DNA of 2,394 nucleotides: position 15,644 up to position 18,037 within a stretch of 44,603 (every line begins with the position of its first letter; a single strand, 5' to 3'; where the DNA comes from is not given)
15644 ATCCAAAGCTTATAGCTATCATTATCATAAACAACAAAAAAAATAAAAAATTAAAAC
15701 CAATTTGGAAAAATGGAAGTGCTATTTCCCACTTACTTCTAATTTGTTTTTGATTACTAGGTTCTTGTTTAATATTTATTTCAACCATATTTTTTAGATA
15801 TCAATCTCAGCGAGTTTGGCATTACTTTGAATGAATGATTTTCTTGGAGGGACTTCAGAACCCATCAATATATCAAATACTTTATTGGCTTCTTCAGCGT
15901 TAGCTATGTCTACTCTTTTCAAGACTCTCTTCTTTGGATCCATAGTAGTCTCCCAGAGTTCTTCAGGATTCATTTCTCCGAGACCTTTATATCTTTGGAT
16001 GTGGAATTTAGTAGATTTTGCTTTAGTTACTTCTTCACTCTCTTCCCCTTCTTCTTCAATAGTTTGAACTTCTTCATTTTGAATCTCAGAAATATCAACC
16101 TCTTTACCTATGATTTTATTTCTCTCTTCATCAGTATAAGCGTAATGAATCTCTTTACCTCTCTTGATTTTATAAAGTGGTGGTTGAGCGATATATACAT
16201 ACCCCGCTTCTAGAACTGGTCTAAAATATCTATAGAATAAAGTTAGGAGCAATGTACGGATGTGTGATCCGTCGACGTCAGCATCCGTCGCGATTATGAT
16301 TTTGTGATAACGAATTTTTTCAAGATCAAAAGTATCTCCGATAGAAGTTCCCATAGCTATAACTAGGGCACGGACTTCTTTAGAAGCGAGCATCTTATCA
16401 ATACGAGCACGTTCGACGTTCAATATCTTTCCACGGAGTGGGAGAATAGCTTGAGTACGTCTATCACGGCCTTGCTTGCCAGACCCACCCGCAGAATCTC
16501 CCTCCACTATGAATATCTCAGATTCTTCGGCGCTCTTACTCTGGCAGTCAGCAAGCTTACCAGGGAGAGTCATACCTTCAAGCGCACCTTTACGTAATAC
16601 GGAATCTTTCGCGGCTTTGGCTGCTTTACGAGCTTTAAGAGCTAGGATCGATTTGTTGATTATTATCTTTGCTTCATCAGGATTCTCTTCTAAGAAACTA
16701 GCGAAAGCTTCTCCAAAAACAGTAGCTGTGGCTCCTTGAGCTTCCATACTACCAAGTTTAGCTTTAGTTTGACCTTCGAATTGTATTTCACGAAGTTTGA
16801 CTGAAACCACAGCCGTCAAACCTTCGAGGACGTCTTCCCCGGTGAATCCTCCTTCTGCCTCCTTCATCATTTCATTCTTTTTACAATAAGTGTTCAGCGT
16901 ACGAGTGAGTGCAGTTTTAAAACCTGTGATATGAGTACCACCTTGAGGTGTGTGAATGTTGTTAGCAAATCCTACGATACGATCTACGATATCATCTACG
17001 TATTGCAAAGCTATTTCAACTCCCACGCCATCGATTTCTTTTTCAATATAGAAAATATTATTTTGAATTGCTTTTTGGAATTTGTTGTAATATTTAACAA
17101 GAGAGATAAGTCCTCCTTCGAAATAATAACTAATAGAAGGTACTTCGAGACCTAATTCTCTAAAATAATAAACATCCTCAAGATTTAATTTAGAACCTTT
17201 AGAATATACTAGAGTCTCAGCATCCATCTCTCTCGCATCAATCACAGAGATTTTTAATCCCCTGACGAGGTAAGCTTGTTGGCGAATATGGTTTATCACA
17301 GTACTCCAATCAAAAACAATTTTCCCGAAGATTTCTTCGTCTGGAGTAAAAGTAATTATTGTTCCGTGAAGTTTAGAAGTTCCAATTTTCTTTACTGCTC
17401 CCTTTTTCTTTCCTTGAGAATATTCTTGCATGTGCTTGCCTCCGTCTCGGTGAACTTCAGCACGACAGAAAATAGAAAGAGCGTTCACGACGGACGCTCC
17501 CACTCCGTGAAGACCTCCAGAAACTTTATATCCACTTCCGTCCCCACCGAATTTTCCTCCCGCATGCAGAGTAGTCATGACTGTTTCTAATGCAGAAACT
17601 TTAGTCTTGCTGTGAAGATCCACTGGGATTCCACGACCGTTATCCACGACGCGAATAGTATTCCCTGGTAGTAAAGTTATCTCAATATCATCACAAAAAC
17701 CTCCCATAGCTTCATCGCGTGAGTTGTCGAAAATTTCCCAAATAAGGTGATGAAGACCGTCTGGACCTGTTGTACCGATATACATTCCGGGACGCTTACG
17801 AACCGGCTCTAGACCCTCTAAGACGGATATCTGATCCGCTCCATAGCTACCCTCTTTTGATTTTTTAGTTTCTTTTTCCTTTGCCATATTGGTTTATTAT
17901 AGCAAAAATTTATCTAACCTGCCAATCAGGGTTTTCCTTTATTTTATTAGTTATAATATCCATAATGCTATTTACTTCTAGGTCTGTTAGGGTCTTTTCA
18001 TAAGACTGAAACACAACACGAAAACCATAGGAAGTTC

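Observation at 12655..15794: Stacked cassette array at the thrS 3' end: the module [thrS tail - hairpin terminator - small minus-strand ORF - conserved promoter block] occurs three times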

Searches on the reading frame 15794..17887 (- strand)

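Call 80: search_protein_families(library=pfam, proteins=[L098:2978-3712:+, L098:3685-4344:-], max_evalue=1)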
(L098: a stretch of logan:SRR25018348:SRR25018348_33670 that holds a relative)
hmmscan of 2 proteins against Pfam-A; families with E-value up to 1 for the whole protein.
L098:2978-3712:+ (244 aa): 2 families
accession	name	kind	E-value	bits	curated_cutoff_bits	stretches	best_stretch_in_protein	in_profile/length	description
PF07681.17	DoxX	-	9.7e-06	26.6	23.6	1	117-196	4-83/85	DoxX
PF07291.16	MauE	-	1.3e-05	25.9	27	1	115-197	5-88/128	Methylamine utilisation protein MauE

L098:3685-4344:- (219 aa): 2 families
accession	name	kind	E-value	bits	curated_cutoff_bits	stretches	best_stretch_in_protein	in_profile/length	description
PF01105.29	EMP24_GP25L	-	0.0032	18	25.9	1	48-119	28-101/182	emp24/gp25L/p24 family/GOLD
PF20573.4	DUF6782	-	0.066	12.9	27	1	104-130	80-106/241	Putative metallopeptidase family (DUF6782)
